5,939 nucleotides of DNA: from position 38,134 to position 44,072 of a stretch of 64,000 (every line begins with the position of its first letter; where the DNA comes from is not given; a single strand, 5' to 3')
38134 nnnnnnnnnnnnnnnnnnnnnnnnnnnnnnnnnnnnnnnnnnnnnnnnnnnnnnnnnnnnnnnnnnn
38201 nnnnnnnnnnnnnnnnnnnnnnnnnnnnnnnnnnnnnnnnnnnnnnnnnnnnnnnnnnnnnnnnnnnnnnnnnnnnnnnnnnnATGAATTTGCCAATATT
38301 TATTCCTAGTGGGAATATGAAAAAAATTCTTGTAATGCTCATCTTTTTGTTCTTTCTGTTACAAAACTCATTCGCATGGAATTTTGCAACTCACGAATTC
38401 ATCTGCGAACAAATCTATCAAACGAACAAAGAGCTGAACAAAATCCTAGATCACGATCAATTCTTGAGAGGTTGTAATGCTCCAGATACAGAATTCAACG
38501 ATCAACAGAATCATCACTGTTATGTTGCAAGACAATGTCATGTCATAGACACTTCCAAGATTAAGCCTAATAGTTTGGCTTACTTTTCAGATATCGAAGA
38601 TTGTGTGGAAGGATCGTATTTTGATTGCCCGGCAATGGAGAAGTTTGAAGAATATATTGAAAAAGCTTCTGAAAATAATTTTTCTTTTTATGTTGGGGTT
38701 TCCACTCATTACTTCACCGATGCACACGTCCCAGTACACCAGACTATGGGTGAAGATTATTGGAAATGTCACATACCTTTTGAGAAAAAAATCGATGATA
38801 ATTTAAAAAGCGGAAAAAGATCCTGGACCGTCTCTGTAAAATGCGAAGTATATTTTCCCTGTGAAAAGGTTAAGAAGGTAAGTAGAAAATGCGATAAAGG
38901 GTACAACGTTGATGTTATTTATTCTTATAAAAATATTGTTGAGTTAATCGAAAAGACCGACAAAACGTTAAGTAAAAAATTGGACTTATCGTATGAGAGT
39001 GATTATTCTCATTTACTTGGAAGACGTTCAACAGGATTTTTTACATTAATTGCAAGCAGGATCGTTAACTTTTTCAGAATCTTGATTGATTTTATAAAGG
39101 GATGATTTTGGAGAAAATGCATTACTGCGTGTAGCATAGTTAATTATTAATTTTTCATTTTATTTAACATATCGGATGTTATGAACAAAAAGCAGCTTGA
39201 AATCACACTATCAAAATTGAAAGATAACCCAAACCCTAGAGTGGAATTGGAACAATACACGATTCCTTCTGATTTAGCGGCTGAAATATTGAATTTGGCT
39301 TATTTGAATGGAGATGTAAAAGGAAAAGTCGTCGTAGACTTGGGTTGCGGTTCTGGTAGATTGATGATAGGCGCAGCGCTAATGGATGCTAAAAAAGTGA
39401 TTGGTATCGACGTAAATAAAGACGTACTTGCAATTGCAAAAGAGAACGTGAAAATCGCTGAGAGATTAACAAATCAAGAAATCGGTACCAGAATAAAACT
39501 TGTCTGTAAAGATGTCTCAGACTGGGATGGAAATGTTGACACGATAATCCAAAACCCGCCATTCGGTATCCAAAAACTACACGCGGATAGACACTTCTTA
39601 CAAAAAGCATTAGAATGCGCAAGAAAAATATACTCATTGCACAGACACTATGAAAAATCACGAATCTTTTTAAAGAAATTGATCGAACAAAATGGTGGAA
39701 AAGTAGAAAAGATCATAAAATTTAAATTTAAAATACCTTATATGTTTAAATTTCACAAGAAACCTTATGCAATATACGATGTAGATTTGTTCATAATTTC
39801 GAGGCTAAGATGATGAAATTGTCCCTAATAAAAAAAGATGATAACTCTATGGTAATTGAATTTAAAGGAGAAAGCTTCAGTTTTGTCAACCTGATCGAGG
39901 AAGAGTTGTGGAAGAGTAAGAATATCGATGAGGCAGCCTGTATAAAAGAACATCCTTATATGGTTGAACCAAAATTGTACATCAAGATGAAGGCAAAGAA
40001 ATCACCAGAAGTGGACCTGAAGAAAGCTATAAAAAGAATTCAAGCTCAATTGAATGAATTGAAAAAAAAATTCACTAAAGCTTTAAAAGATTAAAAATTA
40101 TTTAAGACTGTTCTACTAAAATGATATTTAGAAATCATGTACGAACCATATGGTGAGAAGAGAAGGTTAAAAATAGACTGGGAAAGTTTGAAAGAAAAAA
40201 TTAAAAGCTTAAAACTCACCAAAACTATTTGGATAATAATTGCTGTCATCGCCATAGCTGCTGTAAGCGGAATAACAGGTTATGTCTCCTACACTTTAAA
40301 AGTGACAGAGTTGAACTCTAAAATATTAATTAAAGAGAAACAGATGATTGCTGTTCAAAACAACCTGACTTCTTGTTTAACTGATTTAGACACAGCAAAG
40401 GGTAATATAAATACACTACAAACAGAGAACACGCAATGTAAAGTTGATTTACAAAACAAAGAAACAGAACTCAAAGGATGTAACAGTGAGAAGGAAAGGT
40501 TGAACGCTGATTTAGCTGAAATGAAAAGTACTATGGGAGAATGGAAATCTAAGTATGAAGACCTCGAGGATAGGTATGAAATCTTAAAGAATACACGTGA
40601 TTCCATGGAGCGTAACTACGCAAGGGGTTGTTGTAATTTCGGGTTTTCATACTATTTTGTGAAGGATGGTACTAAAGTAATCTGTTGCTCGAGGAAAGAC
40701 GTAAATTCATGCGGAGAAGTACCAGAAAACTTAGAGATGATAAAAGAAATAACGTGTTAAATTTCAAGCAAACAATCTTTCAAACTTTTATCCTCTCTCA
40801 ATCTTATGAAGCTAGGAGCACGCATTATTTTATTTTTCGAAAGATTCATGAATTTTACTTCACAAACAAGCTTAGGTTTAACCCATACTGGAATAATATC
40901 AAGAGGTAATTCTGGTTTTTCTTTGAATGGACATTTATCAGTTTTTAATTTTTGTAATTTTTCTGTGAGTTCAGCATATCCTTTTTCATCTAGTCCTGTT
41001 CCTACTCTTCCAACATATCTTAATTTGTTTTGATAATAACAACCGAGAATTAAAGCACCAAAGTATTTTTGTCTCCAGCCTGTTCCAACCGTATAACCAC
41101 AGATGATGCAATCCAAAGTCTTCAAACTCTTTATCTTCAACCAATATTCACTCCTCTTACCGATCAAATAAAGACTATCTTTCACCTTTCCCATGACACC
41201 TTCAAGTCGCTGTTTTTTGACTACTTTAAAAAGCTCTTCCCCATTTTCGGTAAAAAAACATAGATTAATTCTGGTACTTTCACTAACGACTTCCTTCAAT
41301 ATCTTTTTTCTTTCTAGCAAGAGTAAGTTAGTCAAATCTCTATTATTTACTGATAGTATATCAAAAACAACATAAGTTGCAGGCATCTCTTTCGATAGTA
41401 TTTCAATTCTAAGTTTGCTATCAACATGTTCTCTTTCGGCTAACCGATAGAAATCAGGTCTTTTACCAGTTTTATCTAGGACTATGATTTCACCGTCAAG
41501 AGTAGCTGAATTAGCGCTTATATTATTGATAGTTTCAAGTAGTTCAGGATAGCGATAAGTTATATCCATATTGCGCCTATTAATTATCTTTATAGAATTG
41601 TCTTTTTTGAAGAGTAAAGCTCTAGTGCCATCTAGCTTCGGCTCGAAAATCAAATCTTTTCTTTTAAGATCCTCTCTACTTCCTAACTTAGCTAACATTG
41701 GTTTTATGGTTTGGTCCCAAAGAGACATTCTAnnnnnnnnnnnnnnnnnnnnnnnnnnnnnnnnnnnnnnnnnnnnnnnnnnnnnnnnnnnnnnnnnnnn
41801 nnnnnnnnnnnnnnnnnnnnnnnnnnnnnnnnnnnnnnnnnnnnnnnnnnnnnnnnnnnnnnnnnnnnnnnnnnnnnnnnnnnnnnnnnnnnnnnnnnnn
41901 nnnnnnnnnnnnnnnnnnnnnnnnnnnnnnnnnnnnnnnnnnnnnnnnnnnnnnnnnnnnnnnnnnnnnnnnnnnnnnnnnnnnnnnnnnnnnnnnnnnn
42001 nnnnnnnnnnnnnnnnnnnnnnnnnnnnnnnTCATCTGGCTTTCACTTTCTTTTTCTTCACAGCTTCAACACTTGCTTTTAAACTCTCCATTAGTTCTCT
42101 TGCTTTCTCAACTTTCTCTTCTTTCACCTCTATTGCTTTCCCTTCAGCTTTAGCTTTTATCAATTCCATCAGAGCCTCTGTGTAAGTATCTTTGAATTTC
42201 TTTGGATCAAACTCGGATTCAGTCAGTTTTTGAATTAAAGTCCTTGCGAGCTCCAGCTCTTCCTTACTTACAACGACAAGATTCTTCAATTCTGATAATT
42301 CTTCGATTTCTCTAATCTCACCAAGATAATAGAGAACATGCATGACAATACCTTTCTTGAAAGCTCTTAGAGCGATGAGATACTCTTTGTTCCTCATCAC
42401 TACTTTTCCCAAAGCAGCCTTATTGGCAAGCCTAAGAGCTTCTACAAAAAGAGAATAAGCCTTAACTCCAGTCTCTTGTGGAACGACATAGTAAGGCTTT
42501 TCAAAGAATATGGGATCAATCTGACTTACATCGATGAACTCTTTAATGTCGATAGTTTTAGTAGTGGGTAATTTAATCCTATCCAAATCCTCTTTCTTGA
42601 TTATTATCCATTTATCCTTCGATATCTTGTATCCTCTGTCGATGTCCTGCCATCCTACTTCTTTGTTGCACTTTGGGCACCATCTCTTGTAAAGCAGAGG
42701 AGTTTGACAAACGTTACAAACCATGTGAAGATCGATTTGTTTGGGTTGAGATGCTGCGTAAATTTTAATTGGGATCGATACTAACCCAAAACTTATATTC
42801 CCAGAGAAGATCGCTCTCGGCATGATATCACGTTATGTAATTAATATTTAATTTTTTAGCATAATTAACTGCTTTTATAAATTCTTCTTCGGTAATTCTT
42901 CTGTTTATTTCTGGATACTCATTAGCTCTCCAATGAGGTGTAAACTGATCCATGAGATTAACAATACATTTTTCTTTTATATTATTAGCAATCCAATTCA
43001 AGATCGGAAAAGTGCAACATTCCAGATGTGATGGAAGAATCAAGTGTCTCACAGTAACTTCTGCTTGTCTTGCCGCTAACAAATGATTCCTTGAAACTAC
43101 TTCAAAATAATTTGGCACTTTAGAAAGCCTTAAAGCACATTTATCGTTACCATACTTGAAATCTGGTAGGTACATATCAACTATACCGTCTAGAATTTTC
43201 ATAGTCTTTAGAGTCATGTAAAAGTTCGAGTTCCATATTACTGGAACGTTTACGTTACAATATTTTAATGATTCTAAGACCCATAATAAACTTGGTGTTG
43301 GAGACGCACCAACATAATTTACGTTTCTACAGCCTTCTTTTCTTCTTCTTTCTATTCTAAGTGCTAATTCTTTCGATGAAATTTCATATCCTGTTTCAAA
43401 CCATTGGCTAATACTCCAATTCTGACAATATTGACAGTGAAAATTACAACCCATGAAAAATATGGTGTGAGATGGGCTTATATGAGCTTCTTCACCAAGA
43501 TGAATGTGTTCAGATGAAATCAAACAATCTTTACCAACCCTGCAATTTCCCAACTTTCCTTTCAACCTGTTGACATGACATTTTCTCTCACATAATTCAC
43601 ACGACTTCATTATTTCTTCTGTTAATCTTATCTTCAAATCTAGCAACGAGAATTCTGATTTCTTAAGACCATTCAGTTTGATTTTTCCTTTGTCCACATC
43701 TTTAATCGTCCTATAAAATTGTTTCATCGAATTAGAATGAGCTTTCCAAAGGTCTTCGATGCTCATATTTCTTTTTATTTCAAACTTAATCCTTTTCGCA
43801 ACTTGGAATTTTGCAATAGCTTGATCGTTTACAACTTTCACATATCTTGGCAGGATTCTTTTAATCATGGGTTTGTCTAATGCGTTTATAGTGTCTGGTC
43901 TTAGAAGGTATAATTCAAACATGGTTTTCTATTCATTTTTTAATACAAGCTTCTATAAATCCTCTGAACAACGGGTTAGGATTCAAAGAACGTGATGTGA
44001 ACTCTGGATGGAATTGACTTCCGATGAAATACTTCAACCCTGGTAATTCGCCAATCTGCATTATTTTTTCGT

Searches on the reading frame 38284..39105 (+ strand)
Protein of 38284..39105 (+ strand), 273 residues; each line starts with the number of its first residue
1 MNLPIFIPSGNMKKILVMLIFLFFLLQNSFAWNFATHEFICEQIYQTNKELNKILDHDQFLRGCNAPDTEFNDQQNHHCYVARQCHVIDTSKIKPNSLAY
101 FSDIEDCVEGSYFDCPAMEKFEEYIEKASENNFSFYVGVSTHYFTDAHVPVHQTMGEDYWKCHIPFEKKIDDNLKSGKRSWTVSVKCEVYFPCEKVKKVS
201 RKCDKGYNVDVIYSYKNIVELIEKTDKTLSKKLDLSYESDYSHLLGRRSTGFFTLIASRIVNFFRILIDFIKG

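Call 35: search_protein_families(library=pfam, proteins=[window:38284-39105:+], max_evalue=0.001)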
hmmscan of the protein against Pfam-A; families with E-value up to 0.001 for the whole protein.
window:38284-39105:+ (273 aa): 1 family
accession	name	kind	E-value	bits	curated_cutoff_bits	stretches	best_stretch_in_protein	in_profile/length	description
PF00882.24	Zn_dep_PLPC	-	8.8e-11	42.5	26.8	1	36-197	1-145/167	Zinc dependent phospholipase C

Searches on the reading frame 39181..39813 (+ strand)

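Call 35: search_protein_families(library=pfam, proteins=[window:39181-39813:+], max_evalue=0.001)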
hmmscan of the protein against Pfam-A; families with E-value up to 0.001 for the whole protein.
window:39181-39813:+ (210 aa): 17 families
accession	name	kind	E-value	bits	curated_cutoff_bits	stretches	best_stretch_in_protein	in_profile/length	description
PF05175.20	MTS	-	3.7e-11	43.4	23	1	31-148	17-127/170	Methyltransferase small domain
PF06325.19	PrmA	-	4e-10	40.1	22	1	47-125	161-233/296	Ribosomal protein L11 methyltransferase (PrmA)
PF01170.24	UPF0020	-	1.2e-09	38.6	22.3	1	20-131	4-134/197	RMKL-like, methyltransferase domain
PF13847.12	Methyltransf_31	-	4.2e-09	36.7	27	1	47-125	3-81/145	Methyltransferase domain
PF13649.12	Methyltransf_25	-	2.1e-08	35.2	27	1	51-131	1-77/97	Methyltransferase domain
PF03602.21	Cons_hypoth95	-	1.3e-07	31.9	24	1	42-141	36-137/182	Conserved hypothetical protein 95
PF02475.24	TRM5-TYW2_MTfase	-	3.4e-07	30.8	28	1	47-169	36-150/164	TRM5/TYW2 methyltransferase domain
PF02384.22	N6_Mtase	-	8.7e-06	25.7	20.4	1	28-135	30-146/311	N-6 DNA Methylase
PF11599.14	AviRa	-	1.2e-05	25.4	25.7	1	28-111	30-115/232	RRNA methyltransferase AviRa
PF01728.25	FtsJ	-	1.7e-05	25.3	24.1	1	45-151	20-129/181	FtsJ-like methyltransferase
PF08241.18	Methyltransf_11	-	5e-05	24.3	21.2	1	52-122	1-64/95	Methyltransferase domain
PF08003.17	Methyltransf_9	-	0.00013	21.5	23.8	1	45-84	113-152/315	Protein of unknown function (DUF1698)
PF02390.23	Methyltransf_4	-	0.00019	21.4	24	1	49-98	3-52/173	Putative methyltransferase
PF08242.18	Methyltransf_12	-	0.00022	22.3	30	1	52-110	1-60/98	Methyltransferase domain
PF01555.25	N6_N4_Mtase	-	0.00061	20.2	26.7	0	26-88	164-221/221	DNA methylase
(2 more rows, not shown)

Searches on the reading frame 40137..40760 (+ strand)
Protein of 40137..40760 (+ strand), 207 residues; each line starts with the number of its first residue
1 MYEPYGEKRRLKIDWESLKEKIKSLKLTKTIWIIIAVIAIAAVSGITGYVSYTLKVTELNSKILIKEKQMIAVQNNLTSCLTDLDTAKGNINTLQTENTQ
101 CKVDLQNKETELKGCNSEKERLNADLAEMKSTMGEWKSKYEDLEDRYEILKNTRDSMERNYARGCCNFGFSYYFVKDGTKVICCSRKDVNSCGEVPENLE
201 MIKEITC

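Call 36: search_protein_families(library=pfam, proteins=[window:40137-40760:+], max_evalue=0.001)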
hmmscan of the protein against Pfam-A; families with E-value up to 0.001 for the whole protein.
window:40137-40760:+ (207 aa): 3 families
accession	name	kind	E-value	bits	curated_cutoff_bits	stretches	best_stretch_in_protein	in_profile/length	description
PF10473.14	CENP-F_leu_zip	-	5.6e-07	30.2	34.5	1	58-158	21-121/140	Leucine-rich repeats of kinetochore protein Cenp-F/LEK1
PF12795.12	MscS_porin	-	0.00016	21.8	34.4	1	53-125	77-149/238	Mechanosensitive ion channel porin domain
PF05911.16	FPP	-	0.00082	18.2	40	0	53-158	719-824/871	Filament-like plant protein, long coiled-coil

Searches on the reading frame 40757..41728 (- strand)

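Call 36: search_protein_families(library=pfam, proteins=[window:40757-41728:-], max_evalue=0.001)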
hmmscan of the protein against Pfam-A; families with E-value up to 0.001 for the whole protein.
window:40757-41728:- (323 aa): 3 families
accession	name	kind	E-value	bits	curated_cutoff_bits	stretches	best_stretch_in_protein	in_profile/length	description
PF01068.26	DNA_ligase_A_M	-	1.2e-37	130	26.2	1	10-200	1-204/204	ATP dependent DNA ligase domain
PF04679.21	DNA_ligase_A_C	-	1.6e-28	99.4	27.5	1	219-314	1-94/94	ATP dependent DNA ligase C terminal region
PF01331.24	mRNA_cap_enzyme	-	5e-08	33.4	29.6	0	102-152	74-125/194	mRNA capping enzyme, catalytic domain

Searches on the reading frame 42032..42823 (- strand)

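Call 36: search_protein_families(library=pfam, proteins=[window:42032-42823:-], max_evalue=0.001)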
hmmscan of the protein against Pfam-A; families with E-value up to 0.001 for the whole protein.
window:42032-42823:- (263 aa): 1 family
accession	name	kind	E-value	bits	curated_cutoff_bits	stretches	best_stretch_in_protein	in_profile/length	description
PF02735.22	Ku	-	4.4e-44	151.1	25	1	11-191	1-189/190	Ku70/Ku80 beta-barrel domain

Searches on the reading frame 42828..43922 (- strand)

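Call 36: search_protein_families(library=pfam, proteins=[window:42828-43922:-], max_evalue=0.001)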
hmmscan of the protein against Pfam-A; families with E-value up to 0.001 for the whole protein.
window:42828-43922:- (364 aa): 2 families
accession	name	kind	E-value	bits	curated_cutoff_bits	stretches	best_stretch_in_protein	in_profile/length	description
PF04055.27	Radical_SAM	-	2.3e-13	51.1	29.5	1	154-297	2-152/166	Radical SAM superfamily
PF13353.11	Fer4_12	-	9.9e-05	23.1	22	1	153-236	9-93/137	4Fe-4S single cluster domain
